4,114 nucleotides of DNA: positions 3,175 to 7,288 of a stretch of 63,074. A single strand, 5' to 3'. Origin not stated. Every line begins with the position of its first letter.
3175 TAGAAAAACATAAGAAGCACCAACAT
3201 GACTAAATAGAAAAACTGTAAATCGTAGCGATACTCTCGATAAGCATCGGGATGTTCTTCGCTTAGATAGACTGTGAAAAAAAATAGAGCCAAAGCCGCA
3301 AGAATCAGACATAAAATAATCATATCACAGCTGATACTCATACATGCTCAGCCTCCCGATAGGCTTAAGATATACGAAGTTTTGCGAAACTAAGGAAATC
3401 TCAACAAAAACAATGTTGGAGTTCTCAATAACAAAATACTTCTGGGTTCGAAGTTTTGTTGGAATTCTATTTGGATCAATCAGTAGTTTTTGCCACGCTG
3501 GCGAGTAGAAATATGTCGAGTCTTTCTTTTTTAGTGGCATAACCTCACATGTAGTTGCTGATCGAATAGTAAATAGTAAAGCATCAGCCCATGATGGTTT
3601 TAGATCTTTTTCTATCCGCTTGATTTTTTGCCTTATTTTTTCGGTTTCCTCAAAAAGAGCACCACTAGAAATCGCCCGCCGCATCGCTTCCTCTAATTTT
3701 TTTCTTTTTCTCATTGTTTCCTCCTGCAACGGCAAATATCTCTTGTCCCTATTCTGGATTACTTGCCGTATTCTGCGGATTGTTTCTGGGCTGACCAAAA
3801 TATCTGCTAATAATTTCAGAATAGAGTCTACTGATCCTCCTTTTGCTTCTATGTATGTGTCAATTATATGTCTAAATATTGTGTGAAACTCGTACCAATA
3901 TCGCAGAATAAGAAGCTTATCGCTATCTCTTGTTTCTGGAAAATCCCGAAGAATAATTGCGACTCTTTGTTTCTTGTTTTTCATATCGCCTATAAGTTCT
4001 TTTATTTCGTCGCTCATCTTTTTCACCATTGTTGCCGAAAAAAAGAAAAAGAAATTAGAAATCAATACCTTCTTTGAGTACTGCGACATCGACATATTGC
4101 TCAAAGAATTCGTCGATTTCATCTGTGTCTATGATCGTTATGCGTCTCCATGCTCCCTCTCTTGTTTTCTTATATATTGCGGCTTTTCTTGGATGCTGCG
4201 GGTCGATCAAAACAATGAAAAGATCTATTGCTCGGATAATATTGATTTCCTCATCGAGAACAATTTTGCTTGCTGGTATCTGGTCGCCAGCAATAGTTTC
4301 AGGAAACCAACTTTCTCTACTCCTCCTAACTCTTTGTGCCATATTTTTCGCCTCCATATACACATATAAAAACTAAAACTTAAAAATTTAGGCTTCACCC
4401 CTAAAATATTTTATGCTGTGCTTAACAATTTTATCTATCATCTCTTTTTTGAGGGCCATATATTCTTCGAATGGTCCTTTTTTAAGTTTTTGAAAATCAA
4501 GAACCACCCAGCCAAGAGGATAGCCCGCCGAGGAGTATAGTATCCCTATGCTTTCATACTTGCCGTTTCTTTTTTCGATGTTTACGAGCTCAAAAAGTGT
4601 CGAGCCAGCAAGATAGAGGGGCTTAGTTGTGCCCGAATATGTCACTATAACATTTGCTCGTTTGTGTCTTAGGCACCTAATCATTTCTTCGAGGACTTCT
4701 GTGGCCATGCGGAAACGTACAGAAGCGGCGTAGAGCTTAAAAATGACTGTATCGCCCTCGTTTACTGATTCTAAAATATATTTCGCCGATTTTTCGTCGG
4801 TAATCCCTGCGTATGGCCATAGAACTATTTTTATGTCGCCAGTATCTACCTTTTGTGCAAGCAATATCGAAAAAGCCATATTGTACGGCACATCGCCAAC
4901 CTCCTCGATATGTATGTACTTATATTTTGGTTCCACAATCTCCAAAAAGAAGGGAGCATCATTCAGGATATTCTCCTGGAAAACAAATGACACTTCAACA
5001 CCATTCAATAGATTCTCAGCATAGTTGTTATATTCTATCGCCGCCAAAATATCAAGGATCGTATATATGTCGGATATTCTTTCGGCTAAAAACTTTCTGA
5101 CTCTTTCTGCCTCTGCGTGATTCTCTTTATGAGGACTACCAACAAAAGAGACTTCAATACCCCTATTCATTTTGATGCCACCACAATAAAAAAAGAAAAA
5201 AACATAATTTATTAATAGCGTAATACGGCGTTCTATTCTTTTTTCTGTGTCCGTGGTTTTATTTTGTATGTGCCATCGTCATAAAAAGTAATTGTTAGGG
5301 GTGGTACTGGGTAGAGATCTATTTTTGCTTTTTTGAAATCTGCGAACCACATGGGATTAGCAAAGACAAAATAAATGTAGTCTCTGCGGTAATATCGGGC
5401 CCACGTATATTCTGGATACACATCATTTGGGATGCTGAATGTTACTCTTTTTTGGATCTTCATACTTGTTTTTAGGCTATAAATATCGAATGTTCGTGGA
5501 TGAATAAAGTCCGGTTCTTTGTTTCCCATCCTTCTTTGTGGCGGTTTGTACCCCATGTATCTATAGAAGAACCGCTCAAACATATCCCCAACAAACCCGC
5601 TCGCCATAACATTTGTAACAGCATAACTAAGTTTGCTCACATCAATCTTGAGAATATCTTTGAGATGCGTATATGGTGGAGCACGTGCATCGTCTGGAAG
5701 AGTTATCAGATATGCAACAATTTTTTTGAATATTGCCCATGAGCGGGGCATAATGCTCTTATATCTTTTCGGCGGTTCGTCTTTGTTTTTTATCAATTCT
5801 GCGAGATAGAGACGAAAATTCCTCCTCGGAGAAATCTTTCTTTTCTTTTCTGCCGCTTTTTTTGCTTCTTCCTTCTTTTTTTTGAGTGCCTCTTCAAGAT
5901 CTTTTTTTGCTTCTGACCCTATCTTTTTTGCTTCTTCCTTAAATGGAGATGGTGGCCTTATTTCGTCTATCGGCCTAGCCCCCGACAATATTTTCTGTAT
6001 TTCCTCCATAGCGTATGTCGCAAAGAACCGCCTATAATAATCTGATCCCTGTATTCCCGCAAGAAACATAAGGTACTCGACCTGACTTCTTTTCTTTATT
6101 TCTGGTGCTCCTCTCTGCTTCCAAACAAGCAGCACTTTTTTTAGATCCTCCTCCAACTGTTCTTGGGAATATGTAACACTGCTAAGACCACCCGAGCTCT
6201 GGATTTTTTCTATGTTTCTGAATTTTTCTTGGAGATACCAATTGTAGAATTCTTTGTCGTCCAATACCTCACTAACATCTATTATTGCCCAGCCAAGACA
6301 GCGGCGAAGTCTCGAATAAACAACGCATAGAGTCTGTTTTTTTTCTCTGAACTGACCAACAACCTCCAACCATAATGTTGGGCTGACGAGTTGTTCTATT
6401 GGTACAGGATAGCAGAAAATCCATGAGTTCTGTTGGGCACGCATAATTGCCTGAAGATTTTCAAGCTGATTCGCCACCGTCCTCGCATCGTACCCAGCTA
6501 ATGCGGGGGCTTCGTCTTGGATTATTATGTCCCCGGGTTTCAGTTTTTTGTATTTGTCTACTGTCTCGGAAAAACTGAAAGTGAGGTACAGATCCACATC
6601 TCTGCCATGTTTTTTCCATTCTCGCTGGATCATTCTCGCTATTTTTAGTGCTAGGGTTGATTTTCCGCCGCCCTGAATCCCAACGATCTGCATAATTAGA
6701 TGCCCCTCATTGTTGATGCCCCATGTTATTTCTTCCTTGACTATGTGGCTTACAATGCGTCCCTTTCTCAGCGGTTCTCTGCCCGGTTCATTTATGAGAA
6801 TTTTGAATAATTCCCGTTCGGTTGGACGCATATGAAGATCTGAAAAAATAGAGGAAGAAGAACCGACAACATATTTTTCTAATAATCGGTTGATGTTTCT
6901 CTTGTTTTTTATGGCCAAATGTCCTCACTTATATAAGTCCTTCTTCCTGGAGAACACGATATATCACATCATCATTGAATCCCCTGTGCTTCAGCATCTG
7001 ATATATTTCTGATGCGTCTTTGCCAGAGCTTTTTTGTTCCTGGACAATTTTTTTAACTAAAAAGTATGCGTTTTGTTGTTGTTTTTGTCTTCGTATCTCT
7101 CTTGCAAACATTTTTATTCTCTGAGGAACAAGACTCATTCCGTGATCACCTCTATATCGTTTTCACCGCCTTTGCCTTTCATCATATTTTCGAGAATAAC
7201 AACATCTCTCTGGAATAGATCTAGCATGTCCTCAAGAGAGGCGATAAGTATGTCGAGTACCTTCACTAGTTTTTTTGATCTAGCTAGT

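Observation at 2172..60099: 14-bp palindrome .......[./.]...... present eight times, with an asymmetric 2-bp core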

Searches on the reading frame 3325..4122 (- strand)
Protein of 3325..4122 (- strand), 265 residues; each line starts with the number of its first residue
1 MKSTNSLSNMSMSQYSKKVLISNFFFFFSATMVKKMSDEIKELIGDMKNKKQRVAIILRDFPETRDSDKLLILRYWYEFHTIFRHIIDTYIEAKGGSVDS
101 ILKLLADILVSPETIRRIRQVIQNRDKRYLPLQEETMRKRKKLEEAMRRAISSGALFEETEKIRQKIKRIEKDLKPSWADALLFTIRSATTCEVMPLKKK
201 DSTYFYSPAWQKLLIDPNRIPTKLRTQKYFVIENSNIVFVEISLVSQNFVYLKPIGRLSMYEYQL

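Call 35: search_protein_families(library=pfam, max_evalue=0.01, proteins=[window:3325-4122:-])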
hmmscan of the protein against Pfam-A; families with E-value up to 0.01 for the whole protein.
window:3325-4122:- (265 aa): 0 families

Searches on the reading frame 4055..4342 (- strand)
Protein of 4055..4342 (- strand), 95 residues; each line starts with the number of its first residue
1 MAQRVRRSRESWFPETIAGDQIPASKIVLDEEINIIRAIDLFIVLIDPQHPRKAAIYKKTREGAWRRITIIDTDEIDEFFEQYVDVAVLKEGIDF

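Call 44: search_protein_families(library=pfam, max_evalue=0.1, proteins=[window:4055-4342:-])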
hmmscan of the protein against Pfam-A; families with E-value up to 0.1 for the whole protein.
window:4055-4342:- (95 aa): 0 families

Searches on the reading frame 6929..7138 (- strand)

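Call 44: search_protein_families(library=pfam, max_evalue=0.1, proteins=[window:6929-7138:-])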
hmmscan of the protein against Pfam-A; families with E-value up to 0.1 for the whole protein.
window:6929-7138:- (69 aa): 3 families
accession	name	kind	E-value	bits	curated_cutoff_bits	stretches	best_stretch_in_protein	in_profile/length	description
PF23053.1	UBA_N4BP1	-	0.01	16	27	0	53-68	14-29/45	N4BP1, UBA-like domain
PF21982.2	RecX_HTH1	-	0.017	15.6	26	1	43-64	17-38/40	RecX, first three-helix domain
PF08178.16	GnsAB_toxin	-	0.039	14.3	27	1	12-45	3-36/54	GnsA/GnsB toxin of bacterial toxin-antitoxin system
